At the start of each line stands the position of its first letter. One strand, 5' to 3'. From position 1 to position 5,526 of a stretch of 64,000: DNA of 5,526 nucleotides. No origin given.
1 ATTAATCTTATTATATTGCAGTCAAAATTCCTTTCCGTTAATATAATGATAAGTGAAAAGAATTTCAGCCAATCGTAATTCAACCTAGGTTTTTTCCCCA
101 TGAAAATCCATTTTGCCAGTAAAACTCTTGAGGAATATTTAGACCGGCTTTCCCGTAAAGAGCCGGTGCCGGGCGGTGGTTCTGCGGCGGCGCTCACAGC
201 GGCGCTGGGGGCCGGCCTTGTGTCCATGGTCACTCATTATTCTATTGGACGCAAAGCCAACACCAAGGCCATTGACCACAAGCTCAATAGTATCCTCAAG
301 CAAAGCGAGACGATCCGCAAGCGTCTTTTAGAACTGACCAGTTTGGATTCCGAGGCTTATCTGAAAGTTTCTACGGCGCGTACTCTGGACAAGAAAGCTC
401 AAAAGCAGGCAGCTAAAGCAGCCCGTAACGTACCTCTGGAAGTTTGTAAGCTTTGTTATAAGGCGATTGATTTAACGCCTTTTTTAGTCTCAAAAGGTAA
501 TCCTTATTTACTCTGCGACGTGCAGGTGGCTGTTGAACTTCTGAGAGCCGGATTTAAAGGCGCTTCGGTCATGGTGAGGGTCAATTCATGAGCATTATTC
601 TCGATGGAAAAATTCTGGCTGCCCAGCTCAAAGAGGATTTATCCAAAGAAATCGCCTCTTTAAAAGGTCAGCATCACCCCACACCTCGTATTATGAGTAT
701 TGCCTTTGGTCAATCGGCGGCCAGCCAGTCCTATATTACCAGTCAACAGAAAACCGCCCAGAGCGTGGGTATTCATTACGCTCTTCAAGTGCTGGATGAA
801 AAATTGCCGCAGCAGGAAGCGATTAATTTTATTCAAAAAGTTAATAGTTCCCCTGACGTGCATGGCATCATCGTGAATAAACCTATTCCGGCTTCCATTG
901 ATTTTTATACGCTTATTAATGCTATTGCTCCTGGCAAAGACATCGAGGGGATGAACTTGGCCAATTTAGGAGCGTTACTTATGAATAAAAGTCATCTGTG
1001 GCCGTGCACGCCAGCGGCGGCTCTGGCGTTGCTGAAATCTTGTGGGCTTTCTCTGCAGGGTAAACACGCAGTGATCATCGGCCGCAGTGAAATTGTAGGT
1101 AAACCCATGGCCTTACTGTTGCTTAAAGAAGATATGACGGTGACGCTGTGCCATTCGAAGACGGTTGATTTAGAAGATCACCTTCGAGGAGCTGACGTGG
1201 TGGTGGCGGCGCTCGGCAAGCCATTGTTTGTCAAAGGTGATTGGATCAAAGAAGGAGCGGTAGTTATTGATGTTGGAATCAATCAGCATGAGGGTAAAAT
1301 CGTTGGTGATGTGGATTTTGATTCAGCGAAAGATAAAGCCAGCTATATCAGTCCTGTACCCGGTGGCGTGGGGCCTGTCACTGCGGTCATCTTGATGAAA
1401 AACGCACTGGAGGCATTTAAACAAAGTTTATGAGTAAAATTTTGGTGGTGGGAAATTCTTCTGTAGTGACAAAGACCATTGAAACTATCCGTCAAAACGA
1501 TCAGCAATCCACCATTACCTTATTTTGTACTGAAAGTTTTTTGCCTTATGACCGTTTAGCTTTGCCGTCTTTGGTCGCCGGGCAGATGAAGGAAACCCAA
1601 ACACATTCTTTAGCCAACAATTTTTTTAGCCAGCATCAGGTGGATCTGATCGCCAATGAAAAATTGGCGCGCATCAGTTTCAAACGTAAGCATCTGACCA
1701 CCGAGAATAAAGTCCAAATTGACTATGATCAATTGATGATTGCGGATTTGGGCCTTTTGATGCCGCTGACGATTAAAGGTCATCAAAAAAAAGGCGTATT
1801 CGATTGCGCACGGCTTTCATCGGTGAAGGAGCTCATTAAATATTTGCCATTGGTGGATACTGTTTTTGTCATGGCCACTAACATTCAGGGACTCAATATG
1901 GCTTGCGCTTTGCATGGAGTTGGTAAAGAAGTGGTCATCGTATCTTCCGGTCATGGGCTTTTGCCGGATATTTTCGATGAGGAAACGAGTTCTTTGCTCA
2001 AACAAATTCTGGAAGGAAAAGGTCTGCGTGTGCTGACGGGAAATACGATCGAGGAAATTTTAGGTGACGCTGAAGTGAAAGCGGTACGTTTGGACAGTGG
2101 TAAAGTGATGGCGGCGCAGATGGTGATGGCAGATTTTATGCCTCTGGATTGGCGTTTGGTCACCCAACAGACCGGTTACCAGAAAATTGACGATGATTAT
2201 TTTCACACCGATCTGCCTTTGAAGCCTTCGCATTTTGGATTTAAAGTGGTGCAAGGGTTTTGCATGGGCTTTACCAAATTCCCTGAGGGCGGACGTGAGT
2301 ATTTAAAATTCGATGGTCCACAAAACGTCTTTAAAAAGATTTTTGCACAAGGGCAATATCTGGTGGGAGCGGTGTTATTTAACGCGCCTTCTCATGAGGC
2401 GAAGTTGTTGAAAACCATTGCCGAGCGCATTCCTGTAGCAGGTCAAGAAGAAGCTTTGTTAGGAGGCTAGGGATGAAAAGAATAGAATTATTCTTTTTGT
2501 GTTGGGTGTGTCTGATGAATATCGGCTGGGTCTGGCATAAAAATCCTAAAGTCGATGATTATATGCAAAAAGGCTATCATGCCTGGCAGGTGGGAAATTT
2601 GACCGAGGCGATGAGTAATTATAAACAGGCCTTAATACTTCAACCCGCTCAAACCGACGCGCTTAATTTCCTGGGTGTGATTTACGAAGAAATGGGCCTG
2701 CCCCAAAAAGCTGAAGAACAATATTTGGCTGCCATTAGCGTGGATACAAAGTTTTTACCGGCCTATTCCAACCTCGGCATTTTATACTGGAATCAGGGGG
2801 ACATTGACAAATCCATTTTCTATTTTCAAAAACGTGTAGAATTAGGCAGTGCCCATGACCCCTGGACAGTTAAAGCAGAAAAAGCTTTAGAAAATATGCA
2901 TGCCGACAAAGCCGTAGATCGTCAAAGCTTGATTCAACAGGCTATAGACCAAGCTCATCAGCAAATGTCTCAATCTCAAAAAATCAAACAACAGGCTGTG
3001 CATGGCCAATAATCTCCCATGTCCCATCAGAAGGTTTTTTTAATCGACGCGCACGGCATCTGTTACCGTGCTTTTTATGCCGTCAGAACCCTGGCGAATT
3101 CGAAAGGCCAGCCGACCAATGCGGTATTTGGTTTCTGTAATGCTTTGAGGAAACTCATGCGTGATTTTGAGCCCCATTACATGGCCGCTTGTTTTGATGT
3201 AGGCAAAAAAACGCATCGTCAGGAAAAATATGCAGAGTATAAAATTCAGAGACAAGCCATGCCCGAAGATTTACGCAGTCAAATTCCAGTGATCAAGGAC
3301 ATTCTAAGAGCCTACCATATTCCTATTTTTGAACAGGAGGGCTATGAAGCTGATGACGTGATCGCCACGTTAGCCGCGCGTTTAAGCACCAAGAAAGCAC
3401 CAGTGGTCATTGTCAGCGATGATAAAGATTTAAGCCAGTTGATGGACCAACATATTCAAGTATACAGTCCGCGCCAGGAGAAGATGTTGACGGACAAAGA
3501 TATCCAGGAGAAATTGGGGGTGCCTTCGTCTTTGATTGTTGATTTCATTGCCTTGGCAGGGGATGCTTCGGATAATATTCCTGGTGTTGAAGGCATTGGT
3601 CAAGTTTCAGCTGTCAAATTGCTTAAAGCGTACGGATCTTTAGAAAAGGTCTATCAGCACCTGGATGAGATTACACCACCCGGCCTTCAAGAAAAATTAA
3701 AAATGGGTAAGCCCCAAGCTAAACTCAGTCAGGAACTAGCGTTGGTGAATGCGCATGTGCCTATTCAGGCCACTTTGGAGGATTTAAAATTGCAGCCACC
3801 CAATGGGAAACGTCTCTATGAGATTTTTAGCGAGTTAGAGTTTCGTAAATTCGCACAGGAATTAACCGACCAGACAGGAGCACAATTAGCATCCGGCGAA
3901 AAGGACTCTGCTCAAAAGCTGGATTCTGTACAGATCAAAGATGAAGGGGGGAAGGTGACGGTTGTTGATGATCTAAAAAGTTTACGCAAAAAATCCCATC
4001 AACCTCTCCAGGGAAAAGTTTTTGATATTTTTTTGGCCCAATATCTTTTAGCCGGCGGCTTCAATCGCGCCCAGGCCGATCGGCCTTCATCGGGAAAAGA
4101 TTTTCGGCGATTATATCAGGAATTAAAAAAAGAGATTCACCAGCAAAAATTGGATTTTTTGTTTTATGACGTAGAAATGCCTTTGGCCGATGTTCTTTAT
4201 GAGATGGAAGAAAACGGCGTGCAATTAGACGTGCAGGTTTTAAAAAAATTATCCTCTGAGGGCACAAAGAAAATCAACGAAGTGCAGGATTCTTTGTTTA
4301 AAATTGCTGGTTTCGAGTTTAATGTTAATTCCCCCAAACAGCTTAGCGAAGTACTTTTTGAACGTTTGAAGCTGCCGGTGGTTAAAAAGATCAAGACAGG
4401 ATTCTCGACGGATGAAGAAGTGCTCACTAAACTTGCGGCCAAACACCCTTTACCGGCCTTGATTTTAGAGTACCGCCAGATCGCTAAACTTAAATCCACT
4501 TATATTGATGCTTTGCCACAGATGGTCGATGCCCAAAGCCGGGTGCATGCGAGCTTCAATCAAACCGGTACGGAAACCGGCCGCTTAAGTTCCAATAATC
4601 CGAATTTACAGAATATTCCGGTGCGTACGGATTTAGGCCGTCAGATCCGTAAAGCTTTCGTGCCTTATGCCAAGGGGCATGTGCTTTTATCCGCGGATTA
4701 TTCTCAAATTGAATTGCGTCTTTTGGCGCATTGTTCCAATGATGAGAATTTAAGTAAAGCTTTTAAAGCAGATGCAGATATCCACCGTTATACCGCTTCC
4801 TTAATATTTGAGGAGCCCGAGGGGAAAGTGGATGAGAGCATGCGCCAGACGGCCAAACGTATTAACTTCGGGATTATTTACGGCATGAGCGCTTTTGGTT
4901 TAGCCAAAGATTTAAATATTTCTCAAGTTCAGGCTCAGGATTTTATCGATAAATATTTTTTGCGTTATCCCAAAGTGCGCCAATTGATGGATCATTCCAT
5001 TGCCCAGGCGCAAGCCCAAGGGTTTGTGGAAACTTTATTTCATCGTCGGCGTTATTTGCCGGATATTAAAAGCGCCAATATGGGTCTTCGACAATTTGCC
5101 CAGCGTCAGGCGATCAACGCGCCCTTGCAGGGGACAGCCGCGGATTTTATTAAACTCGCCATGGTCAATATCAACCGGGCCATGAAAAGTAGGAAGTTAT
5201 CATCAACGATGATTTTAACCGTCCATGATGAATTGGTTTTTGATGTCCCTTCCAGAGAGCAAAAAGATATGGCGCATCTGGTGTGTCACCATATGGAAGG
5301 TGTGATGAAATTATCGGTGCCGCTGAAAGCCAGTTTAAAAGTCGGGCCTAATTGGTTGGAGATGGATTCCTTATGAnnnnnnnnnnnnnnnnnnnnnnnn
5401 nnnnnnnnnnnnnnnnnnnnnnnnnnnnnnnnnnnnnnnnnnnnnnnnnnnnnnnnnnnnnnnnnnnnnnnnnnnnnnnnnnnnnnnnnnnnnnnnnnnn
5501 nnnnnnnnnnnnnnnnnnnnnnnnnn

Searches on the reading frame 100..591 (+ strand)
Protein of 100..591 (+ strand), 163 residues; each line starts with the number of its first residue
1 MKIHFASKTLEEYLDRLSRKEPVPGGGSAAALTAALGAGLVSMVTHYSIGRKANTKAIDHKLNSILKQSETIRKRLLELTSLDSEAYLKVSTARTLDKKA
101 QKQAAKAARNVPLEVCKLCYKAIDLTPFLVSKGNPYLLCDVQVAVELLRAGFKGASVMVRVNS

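Call 75: search_protein_families(library=pfam, proteins=[window:100-591:+], max_evalue=0.00001)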
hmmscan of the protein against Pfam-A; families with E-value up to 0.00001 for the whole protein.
window:100-591:+ (163 aa): 1 family
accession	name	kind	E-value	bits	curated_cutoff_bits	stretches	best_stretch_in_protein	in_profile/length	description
PF04961.17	FTCD_C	-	5.9e-42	143.9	24.5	1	9-162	1-163/182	Formiminotransferase-cyclodeaminase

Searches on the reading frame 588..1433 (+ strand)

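Call 75: search_protein_families(library=pfam, proteins=[window:588-1433:+], max_evalue=0.00001)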
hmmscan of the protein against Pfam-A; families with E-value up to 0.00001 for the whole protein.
window:588-1433:+ (281 aa): 2 families
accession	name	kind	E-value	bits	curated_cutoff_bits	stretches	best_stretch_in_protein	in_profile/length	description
PF02882.25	THF_DHG_CYH_C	-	5.9e-66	221.2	27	1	125-279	3-158/160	Tetrahydrofolate dehydrogenase/cyclohydrolase, NAD(P)-binding domain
PF00763.28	THF_DHG_CYH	-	1.5e-27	96.6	32.8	1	5-120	1-115/115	Tetrahydrofolate dehydrogenase/cyclohydrolase, catalytic domain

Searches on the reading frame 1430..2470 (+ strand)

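Call 75: search_protein_families(library=pfam, proteins=[window:1430-2470:+], max_evalue=0.00001)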
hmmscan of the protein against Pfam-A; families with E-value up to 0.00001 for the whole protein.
window:1430-2470:+ (346 aa): 2 families
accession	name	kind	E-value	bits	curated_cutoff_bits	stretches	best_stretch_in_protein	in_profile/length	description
PF07992.20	Pyr_redox_2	-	1.2e-18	68.1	26.1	1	3-233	2-232/291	Pyridine nucleotide-disulphide oxidoreductase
PF00070.33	Pyr_redox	-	3.4e-11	43.9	22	1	154-222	11-80/82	Pyridine nucleotide-disulphide oxidoreductase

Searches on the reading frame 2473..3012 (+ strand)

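Call 75: search_protein_families(library=pfam, proteins=[window:2473-3012:+], max_evalue=0.00001)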
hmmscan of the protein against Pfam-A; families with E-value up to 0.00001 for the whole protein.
window:2473-3012:+ (179 aa): 11 families
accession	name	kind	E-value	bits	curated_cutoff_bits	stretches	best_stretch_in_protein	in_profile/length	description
PF00515.34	TPR_1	-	3.9e-15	55.4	27.8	0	97-120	3-26/34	Tetratricopeptide repeat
PF13181.12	TPR_8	-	4.4e-15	54.9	25.7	0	96-120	2-26/34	Tetratricopeptide repeat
PF07719.23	TPR_2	-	8.9e-15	54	27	0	97-120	3-26/34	Tetratricopeptide repeat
PF13414.12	TPR_11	-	1.1e-11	44.7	26.8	0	41-75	8-42/42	TPR repeat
PF13424.12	TPR_12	-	1.4e-08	35.3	30.1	0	32-91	8-75/77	Tetratricopeptide repeat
PF13432.12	TPR_16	-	2.8e-08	34.5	32.7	1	33-88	3-58/65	Tetratricopeptide repeat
PF13428.12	TPR_14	-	4.9e-07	30.2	23.5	0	30-68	4-42/44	Tetratricopeptide repeat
PF13431.12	TPR_17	-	1.4e-06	28.6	24.4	0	84-115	2-33/34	Tetratricopeptide repeat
PF13374.12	TPR_10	-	1.7e-06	28.3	27.5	0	97-113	4-20/42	Tetratricopeptide repeat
PF14559.12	TPR_19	-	3.3e-06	27.8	25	0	38-101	2-64/68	Tetratricopeptide repeat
PF13176.12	TPR_7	-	3.3e-06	27.2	27.9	0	97-121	1-25/36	Tetratricopeptide repeat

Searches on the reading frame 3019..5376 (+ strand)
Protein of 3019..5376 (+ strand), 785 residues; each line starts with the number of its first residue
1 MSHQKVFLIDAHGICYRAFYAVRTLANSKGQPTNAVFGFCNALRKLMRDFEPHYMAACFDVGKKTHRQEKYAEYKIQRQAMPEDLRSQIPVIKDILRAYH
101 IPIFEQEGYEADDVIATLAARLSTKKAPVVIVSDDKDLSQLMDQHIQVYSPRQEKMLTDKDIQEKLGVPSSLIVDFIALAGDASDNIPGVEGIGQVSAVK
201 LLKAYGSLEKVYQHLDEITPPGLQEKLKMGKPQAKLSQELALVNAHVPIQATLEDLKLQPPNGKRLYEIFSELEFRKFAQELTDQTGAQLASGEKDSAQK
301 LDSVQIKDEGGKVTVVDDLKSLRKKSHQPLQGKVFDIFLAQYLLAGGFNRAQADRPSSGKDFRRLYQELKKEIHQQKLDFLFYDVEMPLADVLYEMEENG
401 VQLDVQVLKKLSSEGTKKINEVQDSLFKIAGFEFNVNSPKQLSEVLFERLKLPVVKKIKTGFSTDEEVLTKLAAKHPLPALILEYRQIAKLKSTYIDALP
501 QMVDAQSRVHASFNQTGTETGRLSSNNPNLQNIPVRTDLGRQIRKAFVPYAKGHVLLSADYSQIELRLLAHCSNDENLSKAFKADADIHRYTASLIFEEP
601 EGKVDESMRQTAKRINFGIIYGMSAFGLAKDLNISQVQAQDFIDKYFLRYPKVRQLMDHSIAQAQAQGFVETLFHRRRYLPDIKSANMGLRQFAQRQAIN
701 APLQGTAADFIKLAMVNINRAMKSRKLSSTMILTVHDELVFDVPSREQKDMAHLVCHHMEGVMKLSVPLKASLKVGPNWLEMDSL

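Call 75: search_protein_families(library=pfam, proteins=[window:3019-5376:+], max_evalue=0.00001)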
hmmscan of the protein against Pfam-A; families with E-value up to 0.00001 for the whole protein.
window:3019-5376:+ (785 aa): 3 families
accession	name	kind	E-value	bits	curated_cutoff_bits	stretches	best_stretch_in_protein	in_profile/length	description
PF00476.26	DNA_pol_A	-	3.1e-161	537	34.3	1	406-781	2-381/381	DNA polymerase family A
PF02739.22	5_3_exonuc_N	-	5.4e-57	192.5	34.3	1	5-167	1-164/164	5'-3' exonuclease, N-terminal resolvase-like domain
PF01367.25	5_3_exonuc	-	5.5e-29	101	40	1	169-262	2-95/97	5'-3' exonuclease, C-terminal SAM fold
